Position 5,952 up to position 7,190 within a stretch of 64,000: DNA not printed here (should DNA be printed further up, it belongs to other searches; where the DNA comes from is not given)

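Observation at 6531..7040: GspK/PilX-like pseudopilin fused to a carbohydrate-binding-module-like domain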

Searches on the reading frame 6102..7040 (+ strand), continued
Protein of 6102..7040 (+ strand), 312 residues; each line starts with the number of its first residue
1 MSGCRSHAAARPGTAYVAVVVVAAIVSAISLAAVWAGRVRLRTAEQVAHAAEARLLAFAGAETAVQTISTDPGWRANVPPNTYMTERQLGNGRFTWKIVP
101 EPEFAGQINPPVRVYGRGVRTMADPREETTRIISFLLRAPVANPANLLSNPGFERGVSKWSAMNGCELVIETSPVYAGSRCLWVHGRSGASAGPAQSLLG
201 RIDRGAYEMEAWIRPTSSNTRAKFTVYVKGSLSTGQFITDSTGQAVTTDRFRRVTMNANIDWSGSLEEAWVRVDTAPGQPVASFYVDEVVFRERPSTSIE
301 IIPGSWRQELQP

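Call 35: fold_search(model_id=the predicted structure, library=pdb)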
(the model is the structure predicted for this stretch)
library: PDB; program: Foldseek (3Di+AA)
matches with E <= 10: 1170; with E <= 0.001: 164
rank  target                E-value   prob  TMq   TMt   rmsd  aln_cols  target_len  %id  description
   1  4xup_C                2.8e-11  1.00  0.43  0.81   3.3       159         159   19  Structure of the N-terminal CBM22-1-CBM22-2 tandem domain from Paenibacillus barcinonensis Xyn10C (released 2015-06-03)
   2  4xup_E                3.3e-11  1.00  0.43  0.81   2.7       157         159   20  Structure of the N-terminal CBM22-1-CBM22-2 tandem domain from Paenibacillus barcinonensis Xyn10C (released 2015-06-03)
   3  4xuo_A                9.5e-11  1.00  0.43  0.82   2.7       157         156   20  Structure of the CBM22-1 xylan-binding domain from Paenibacillus barcinonensis Xyn10C (released 2015-06-03)
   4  4xup_A                2.4e-09  1.00  0.43  0.41   3.3       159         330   19  Structure of the N-terminal CBM22-1-CBM22-2 tandem domain from Paenibacillus barcinonensis Xyn10C (released 2015-06-03)
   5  4xup_F                3.8e-09  1.00  0.43  0.41   3.3       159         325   19  Structure of the N-terminal CBM22-1-CBM22-2 tandem domain from Paenibacillus barcinonensis Xyn10C (released 2015-06-03)
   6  4xup_D                4.2e-09  1.00  0.43  0.42   3.2       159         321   19  Structure of the N-terminal CBM22-1-CBM22-2 tandem domain from Paenibacillus barcinonensis Xyn10C (released 2015-06-03)
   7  1h6x                  5.2e-09  1.00  0.41  0.77   2.4       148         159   21  The role of conserved amino acids in the cleft of the C-terminal family 22 carbohydrate binding module of Clostridium th (released 2002-06-27)
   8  4xup_B                5.2e-09  1.00  0.43  0.42   4.2       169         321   19  Structure of the N-terminal CBM22-1-CBM22-2 tandem domain from Paenibacillus barcinonensis Xyn10C (released 2015-06-03)
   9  4xun_A                1.0e-08  1.00  0.41  0.76   3.0       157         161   14  Structure of the CBM22-2 xylan-binding domain from Paenibacillus barcinonensis Xyn10C (released 2015-06-03)
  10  1h6y_A                1.7e-08  1.00  0.39  0.72   3.9       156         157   20  The role of conserved amino acids in the cleft of the C-terminal family 22 carbohydrate binding module of Clostridium  (released 2002-06-27)
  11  2zey_A                3.4e-08  1.00  0.38  0.75   3.8       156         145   17  Family 16 carbohydrate binding module (released 2008-03-04)
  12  1dyo_A                3.6e-08  1.00  0.39  0.74   3.0       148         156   21  Xylan-Binding Domain from CBM 22, formally x6b domain (released 2000-07-04)
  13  2zew_A                8.4e-08  1.00  0.36  0.70   4.3       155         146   17  Family 16 Cabohydrate Binding Domain Module 1 (released 2008-03-04)
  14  3oea_A                1.1e-07  1.00  0.37  0.73   3.9       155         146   17  Crystal structure of the Q121E mutants of C.polysaccharolyticus CBM16-1 bound to cellopentaose (released 2010-08-25)
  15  3oeb_A                1.5e-07  1.00  0.36  0.70   4.2       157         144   17  Crystal structure of the Q121E mutant of C.polysaccharolyticus CBM16-1 bound to mannopentaose (released 2010-08-25)
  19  2zey_B                3.0e-07  1.00  0.36  0.71   4.1       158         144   18  Family 16 carbohydrate binding module (released 2008-03-04)
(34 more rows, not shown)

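Call 50: find_encoding_contigs(protein=P0156, flank=10000, max_places=1)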
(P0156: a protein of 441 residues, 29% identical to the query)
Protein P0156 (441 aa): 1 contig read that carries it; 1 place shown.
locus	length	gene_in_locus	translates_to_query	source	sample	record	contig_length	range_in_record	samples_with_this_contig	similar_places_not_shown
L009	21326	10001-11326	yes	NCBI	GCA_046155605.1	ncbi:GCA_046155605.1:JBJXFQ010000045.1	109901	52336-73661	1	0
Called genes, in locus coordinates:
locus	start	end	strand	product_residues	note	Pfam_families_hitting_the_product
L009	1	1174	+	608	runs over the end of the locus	PF08448:PAS_4, PF13426:PAS_9 (faint), PF00512:HisKA, PF02518:HATPase_c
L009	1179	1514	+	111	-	PF01740:STAS, PF13466:STAS_2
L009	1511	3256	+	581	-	PF05157:MshEN, PF13191:AAA_16 (faint), PF00437:T2SSE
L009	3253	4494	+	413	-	PF28597:T2SSF_N, PF00482:T2SSF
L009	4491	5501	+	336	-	-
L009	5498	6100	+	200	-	PF05137:PilN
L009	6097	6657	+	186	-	-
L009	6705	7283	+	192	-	-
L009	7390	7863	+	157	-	PF07963:N_methyl (faint)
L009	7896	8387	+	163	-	PF07963:N_methyl (weak)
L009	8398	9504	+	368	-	-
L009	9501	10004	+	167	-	-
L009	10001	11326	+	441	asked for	-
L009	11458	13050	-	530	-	PF01966:HD, PF13487:HD_5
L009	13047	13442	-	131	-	PF00072:Response_reg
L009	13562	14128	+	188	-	PF04079:SMC_ScpB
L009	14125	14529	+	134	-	-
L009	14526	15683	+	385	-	PF01882:DUF58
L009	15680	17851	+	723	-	PF11992:TgpA_N, PF01841:Transglut_core, PF13559:DUF4129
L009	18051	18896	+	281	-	-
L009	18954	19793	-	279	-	-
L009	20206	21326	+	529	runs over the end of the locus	PF12072:RNase_Y_N, PF00013:KH_1, PF22891:KH_PNO1_2nd (weak), PF01966:HD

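Call 51: find_encoding_contigs(protein=P0008, flank=10000, max_places=2)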
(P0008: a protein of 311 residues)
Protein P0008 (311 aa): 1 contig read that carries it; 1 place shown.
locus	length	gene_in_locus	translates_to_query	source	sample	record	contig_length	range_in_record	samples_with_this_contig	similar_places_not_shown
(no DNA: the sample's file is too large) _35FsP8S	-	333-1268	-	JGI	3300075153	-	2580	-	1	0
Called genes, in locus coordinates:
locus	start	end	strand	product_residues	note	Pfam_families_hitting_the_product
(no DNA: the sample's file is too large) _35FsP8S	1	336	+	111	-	?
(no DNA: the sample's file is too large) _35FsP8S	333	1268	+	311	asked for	PF02018:CBM_4_9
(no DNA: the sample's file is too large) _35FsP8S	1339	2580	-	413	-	?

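Call 54: find_related_loci(query=A4, collection=metagenome_contigs, flank=10000)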
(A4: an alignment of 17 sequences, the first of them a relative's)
Query A4 (306 aa) in metagenome_contigs; peptide patterns used: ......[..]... (x = any residue, [..] = any of these).
535 stretches matched a pattern; 49 encode a relative of the query (tblastn E <= 1e-3); 49 distinct loci.
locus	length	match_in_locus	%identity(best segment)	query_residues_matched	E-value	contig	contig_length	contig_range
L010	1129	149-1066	79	1-306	6e-174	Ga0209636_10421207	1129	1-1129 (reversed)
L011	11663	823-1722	53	1-305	4e-98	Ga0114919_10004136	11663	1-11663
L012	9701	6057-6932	44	10-306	2e-75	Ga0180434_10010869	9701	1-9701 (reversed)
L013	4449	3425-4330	45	1-306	4e-74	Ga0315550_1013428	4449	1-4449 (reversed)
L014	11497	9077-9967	45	5-304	5e-72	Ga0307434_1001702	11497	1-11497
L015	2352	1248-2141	41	3-306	7e-72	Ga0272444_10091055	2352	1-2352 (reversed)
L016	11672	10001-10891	42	8-305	5e-68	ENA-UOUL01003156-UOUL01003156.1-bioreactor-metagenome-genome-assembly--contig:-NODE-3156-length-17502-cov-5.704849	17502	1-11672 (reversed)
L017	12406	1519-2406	42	3-305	7e-68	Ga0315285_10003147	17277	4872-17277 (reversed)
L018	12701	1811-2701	42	8-305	5e-68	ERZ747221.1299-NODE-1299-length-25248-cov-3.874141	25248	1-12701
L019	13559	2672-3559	42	3-305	7e-68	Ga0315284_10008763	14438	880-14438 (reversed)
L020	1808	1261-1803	60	10-191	5e-68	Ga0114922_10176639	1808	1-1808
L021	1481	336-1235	40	2-306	5e-68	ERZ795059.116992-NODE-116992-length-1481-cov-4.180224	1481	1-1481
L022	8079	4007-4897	39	8-305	5e-64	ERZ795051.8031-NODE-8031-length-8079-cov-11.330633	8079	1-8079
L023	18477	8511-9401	39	8-305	9e-64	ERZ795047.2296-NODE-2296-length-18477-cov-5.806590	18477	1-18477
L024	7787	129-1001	41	8-305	6e-62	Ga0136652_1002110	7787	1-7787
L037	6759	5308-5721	42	1-141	1e-31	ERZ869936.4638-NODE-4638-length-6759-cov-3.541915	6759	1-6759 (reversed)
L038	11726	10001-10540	37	1-174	3e-30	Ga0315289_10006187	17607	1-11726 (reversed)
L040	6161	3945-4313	46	6-128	4e-28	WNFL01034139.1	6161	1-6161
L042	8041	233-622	40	6-138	1e-26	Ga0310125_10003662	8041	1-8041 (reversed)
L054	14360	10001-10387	45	8-136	1e-20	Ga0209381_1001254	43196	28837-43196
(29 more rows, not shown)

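Call 58: search_protein_families(library=pfam, proteins=[L038:10001-11317:+, L040:3894-5216:+, L042:194-1492:+, L054:9959-11245:+, P0156, P0154, P0133, P0134, P0146, P0155], max_evalue=0.01)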
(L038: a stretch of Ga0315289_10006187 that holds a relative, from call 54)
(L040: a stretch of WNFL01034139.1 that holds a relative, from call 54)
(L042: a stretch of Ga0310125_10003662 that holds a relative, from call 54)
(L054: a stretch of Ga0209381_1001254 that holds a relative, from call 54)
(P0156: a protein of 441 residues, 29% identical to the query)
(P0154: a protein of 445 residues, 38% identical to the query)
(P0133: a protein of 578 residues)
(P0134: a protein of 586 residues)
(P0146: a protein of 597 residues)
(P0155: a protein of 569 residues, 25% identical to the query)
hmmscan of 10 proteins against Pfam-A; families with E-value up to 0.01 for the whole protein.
L038:10001-11317:+ (438 aa): 0 families

L040:3894-5216:+ (440 aa): 1 family
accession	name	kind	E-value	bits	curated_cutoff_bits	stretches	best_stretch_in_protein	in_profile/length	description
PF04519.19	Bactofilin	-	0.0011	19.6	27.9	1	169-233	20-87/98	Polymer-forming cytoskeletal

L042:194-1492:+ (432 aa): 0 families

L054:9959-11245:+ (428 aa): 0 families

P0156 (441 aa): 0 families

P0154 (445 aa): 0 families

P0133 (578 aa): 1 family
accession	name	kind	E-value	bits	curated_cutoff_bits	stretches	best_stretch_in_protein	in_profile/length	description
PF02018.23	CBM_4_9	-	1.2e-06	29.4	25.9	1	234-362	2-131/136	Carbohydrate binding domain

P0134 (586 aa): 1 family
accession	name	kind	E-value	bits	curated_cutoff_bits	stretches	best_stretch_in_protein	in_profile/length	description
PF02018.23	CBM_4_9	-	9.4e-12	45.9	25.9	1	238-370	2-131/136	Carbohydrate binding domain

P0146 (597 aa): 1 family
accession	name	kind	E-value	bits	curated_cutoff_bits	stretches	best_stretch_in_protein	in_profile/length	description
PF02018.23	CBM_4_9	-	1.2e-11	45.6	25.9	1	428-560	1-135/136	Carbohydrate binding domain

P0155 (569 aa): 1 family
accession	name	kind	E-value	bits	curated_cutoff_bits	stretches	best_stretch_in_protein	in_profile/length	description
PF02018.23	CBM_4_9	-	1.7e-13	51.6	25.9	1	214-344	1-132/136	Carbohydrate binding domain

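Call 63: search_solved_structures(query=A2, max_evalue=0.01, show_alignments=5)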
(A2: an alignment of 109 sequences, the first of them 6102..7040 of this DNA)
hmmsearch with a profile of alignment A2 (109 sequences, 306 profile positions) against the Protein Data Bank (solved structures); distinct sequences matched with E-value up to 0.01: 19.
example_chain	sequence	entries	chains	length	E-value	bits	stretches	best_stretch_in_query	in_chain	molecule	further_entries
4xup_A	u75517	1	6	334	2.9e-25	92.3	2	138-287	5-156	Endo-1,4-beta-xylanase C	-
4xuo_A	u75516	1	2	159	3e-15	59.4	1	138-284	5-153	Endo-1,4-beta-xylanase C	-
2zew_A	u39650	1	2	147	4e-13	52.4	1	140-286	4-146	S-layer associated multidomain endoglucanase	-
2zex_A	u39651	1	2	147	4.1e-13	52.4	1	140-286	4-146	S-layer associated multidomain endoglucanase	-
2zey_A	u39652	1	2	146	4.9e-13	52.2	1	141-286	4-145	S-layer associated multidomain endoglucanase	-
3oea_A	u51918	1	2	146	5.4e-13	52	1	140-286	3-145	S-layer associated multidomain endoglucanase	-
1dyo_A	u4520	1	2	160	8e-13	51.5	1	148-283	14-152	ENDO-1,4-BETA-XYLANASE Y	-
3oeb_A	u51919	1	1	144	8.6e-13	51.4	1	141-286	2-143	S-layer associated multidomain endoglucanase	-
1h6x_A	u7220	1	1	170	9.5e-13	51.2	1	148-283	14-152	ENDO-1,4-BETA-XYLANASE Y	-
1h6y_A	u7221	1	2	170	1.7e-12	50.4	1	148-283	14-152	ENDO-1,4-BETA-XYLANASE Y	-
2w5f_A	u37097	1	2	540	4e-11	45.9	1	147-289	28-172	ENDO-1,4-BETA-XYLANASE Y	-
2wys_A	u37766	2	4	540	4.6e-11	45.7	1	148-289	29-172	ENDO-1,4-BETA-XYLANASE Y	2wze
4xun_A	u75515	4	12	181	4.5e-10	42.4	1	140-287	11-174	Endo-1,4-beta-xylanase C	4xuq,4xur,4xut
2zez_A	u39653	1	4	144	3.9e-07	32.8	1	141-286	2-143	S-layer associated multidomain endoglucanase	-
4mgq_A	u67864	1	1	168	9.2e-06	28.3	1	195-286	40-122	Glycosyl hydrolase family 10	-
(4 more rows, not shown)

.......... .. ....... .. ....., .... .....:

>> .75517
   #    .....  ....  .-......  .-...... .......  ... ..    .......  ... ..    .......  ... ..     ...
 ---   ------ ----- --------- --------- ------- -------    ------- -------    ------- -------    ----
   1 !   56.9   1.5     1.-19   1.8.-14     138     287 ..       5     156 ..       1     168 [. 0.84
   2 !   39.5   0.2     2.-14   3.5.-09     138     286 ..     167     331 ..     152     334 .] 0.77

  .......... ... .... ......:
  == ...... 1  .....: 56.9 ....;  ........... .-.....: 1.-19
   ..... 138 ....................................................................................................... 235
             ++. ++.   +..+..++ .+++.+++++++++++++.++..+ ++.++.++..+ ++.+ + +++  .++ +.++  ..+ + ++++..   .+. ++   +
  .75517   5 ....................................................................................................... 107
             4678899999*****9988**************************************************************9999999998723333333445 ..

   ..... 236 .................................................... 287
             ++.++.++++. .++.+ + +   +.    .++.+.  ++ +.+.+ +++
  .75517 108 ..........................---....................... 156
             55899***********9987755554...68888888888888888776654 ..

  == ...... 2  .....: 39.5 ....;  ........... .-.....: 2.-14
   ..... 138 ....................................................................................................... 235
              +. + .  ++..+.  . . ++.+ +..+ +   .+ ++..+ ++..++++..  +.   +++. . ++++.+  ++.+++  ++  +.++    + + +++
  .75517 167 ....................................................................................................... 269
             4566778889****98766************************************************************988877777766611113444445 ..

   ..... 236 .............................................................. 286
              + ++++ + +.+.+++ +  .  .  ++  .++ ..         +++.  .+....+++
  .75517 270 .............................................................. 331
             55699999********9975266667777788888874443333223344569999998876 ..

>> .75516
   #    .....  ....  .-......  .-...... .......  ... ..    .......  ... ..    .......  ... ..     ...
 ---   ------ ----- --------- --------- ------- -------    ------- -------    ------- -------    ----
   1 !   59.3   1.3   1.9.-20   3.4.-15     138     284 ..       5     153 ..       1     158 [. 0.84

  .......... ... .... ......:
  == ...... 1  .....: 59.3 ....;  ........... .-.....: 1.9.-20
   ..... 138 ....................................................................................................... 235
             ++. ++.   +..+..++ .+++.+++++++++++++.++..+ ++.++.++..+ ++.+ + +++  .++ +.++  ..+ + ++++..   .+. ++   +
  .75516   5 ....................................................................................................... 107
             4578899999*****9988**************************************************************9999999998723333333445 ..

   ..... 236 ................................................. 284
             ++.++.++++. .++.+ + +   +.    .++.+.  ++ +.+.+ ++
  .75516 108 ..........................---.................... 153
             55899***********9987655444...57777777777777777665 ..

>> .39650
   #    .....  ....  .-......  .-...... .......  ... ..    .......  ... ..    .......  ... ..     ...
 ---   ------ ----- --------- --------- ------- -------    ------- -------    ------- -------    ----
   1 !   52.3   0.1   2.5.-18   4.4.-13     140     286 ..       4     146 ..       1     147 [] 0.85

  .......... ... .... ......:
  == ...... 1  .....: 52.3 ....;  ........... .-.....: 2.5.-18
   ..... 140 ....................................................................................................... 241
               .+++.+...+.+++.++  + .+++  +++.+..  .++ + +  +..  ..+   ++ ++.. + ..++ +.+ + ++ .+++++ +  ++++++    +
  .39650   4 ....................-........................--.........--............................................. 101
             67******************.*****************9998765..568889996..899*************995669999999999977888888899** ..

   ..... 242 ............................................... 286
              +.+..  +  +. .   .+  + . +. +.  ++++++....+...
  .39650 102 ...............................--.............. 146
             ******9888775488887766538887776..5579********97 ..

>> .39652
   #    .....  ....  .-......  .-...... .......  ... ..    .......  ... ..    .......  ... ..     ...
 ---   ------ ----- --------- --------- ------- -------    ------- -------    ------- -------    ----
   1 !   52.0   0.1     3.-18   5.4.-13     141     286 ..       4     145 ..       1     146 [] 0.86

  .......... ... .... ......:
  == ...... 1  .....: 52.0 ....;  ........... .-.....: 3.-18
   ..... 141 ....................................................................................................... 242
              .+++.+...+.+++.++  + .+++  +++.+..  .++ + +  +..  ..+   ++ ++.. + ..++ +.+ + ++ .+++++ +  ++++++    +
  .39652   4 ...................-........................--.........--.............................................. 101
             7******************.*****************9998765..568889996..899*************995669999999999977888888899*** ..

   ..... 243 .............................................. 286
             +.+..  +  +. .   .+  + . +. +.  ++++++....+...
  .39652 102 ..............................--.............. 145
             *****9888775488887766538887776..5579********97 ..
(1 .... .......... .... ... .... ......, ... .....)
